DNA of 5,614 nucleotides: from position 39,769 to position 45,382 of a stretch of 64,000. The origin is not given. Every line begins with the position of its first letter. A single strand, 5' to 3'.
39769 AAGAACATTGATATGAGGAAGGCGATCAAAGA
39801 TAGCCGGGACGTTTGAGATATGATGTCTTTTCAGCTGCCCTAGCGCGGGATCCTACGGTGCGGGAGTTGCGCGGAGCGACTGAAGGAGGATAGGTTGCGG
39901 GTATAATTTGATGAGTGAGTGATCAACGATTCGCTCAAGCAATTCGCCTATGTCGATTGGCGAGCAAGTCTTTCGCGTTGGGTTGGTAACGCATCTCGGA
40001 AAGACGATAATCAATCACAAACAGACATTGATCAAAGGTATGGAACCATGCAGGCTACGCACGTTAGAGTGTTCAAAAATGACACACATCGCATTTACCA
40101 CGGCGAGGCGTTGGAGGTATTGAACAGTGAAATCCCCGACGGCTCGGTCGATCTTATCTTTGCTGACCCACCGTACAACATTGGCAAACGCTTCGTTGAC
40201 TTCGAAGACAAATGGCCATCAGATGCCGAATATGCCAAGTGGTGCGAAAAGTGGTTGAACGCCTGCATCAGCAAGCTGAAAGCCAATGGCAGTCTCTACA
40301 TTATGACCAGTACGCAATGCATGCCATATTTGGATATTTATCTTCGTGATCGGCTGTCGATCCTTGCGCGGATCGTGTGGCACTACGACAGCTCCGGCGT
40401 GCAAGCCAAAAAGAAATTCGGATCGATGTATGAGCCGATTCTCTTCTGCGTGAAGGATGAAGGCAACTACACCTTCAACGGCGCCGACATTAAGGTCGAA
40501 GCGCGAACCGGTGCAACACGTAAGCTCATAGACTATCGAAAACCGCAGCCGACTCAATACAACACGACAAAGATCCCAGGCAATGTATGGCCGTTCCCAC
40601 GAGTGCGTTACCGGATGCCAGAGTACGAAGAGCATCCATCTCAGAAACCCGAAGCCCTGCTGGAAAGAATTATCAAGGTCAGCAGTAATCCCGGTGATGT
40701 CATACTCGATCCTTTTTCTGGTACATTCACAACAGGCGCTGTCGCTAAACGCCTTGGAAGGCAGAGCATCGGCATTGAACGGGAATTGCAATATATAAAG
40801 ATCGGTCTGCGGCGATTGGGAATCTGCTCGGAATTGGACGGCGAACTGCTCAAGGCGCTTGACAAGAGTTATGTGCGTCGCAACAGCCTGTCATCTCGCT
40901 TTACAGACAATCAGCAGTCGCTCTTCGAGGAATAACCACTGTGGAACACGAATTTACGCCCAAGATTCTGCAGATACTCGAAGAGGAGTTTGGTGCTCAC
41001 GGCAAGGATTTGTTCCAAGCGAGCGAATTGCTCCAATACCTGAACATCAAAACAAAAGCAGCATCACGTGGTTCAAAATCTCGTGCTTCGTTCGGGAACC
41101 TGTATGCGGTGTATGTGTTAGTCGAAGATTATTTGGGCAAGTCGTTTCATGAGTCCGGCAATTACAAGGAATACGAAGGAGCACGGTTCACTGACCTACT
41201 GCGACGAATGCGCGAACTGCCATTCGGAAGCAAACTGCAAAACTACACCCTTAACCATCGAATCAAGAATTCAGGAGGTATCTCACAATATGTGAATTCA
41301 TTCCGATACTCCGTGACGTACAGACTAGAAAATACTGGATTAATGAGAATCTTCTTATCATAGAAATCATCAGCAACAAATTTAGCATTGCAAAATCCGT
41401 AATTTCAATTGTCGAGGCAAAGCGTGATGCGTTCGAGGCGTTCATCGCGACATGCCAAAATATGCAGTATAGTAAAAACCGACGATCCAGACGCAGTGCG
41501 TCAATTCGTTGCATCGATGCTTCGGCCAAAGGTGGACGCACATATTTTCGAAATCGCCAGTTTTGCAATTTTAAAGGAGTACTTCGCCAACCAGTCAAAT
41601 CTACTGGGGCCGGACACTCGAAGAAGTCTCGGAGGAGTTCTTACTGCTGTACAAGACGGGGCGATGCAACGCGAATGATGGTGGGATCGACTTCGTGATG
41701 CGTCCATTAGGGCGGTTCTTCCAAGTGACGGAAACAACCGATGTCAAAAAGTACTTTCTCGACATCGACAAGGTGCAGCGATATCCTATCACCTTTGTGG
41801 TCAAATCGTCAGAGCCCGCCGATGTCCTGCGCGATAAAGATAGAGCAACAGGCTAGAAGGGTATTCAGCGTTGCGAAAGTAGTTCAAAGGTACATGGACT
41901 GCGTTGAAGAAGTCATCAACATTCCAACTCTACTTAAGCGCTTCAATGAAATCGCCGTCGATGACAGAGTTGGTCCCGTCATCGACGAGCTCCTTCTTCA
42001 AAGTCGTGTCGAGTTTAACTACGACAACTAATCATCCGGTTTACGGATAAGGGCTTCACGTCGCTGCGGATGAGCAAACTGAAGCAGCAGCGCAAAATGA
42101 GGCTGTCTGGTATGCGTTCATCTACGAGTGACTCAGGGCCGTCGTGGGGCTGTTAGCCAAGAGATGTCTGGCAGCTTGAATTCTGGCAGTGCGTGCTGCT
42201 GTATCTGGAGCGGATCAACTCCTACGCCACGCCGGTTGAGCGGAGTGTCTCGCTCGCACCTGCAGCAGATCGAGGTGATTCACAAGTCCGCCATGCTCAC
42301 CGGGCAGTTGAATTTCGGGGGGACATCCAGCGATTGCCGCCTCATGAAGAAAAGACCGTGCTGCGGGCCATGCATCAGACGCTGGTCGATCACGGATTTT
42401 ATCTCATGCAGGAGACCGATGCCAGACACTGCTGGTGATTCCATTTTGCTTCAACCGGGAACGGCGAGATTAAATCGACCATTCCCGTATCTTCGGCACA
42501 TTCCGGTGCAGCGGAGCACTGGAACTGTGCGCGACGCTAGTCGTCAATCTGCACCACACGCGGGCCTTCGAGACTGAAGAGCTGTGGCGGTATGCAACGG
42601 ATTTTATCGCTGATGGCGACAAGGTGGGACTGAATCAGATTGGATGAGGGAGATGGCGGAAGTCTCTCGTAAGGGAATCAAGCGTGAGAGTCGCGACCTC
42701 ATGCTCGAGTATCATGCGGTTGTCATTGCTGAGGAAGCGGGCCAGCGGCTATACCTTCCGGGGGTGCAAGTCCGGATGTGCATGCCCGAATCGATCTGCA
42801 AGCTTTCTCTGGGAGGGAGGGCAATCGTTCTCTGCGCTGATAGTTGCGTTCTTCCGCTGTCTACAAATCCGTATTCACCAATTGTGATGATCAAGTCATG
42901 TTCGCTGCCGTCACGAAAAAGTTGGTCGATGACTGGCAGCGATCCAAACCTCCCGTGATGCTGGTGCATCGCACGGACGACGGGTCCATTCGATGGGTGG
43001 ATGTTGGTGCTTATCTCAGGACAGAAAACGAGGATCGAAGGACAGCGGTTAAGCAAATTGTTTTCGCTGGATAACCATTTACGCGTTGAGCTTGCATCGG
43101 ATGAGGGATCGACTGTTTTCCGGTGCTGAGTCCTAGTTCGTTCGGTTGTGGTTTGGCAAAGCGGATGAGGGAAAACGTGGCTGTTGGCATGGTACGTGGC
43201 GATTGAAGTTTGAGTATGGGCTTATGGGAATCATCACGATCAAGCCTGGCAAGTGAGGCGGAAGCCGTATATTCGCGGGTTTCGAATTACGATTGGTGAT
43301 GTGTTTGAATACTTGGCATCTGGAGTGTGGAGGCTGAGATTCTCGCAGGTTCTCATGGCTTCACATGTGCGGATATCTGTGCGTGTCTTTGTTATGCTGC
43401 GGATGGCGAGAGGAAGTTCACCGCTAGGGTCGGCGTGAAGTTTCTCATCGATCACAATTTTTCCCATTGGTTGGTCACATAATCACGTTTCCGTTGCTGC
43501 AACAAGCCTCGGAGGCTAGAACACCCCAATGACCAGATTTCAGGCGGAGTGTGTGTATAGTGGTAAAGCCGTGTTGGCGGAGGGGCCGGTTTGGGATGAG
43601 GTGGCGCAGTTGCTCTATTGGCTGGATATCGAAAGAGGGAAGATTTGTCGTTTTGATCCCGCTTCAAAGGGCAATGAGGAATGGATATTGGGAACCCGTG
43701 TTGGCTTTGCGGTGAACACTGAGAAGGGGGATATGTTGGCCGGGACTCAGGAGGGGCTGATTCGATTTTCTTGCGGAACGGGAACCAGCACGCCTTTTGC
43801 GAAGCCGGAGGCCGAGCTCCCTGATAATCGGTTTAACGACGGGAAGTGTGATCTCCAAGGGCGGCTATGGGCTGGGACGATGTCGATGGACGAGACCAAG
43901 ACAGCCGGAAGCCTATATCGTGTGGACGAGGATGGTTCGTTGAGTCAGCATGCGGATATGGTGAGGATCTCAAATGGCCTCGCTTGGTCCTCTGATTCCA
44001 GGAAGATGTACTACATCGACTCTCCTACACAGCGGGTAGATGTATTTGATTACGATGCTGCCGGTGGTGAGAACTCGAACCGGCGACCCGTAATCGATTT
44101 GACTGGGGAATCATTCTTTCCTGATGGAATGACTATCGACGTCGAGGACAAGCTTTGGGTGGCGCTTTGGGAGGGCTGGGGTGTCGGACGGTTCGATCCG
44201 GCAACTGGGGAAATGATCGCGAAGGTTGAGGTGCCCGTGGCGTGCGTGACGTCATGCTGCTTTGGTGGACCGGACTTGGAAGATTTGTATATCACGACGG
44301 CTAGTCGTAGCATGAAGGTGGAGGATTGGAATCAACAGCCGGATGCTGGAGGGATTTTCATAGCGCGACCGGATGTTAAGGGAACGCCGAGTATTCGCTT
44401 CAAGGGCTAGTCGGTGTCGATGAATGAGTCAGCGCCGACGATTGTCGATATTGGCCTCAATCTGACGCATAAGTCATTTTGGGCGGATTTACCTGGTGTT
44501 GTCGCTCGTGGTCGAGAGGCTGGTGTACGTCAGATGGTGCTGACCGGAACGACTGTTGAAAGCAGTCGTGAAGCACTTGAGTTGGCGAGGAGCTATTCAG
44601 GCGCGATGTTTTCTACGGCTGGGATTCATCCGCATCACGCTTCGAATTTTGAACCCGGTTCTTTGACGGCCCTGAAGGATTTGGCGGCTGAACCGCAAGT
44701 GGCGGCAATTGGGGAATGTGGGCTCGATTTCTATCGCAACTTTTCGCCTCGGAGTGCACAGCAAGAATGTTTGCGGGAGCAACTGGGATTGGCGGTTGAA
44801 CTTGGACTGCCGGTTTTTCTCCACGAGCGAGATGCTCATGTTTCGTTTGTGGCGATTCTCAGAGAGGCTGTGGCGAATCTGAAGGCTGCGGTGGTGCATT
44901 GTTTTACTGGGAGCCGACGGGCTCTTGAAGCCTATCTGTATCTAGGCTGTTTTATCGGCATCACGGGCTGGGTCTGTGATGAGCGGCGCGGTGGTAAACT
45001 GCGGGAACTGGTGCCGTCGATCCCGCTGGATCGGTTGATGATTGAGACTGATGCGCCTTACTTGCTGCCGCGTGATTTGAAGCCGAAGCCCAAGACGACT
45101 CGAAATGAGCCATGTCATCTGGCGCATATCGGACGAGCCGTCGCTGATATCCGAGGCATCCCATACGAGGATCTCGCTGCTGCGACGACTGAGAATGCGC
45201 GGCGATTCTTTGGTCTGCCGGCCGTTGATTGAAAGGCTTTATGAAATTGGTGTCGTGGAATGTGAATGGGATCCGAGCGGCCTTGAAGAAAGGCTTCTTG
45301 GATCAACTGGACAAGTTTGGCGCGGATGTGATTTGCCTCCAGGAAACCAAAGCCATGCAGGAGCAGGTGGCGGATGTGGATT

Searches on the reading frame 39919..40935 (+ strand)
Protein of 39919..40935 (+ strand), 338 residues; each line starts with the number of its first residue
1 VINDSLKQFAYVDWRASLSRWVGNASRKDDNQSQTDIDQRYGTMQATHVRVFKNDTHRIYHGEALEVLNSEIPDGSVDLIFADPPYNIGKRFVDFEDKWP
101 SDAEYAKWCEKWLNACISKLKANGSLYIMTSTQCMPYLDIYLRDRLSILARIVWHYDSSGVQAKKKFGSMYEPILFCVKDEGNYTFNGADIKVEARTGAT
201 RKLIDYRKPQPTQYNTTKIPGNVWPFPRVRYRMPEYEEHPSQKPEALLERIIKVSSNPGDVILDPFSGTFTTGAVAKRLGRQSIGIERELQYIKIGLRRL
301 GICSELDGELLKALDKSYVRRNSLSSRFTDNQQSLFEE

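Call 60: search_protein_families(library=pfam, proteins=[window:39919-40935:+], max_evalue=0.001)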
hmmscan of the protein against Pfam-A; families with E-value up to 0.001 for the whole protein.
window:39919-40935:+ (338 aa): 1 family
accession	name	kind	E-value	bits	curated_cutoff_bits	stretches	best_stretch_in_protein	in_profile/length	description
PF01555.25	N6_N4_Mtase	-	7.9e-56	189.9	26.7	1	77-295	1-218/221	DNA methylase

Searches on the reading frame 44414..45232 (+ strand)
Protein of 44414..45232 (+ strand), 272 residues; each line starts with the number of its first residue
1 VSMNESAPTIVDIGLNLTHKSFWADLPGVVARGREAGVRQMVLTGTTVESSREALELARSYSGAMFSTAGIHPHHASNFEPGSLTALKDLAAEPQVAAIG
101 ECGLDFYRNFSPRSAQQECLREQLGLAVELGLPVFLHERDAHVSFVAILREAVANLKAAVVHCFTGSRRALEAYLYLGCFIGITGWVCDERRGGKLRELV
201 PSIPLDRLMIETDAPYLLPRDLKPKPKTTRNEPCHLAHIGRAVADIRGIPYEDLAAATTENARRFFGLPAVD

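Call 63: search_protein_families(library=pfam, proteins=[window:44414-45232:+], max_evalue=0.001)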
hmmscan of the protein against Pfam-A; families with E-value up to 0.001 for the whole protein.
window:44414-45232:+ (272 aa): 2 families
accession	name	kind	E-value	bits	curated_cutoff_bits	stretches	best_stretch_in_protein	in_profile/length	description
PF01026.27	TatD_DNase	-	9e-74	248.5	27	1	11-267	1-253/253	TatD related DNase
PF04909.20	Amidohydro_2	-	0.00018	21.8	26.4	1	89-268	100-289/289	Amidohydrolase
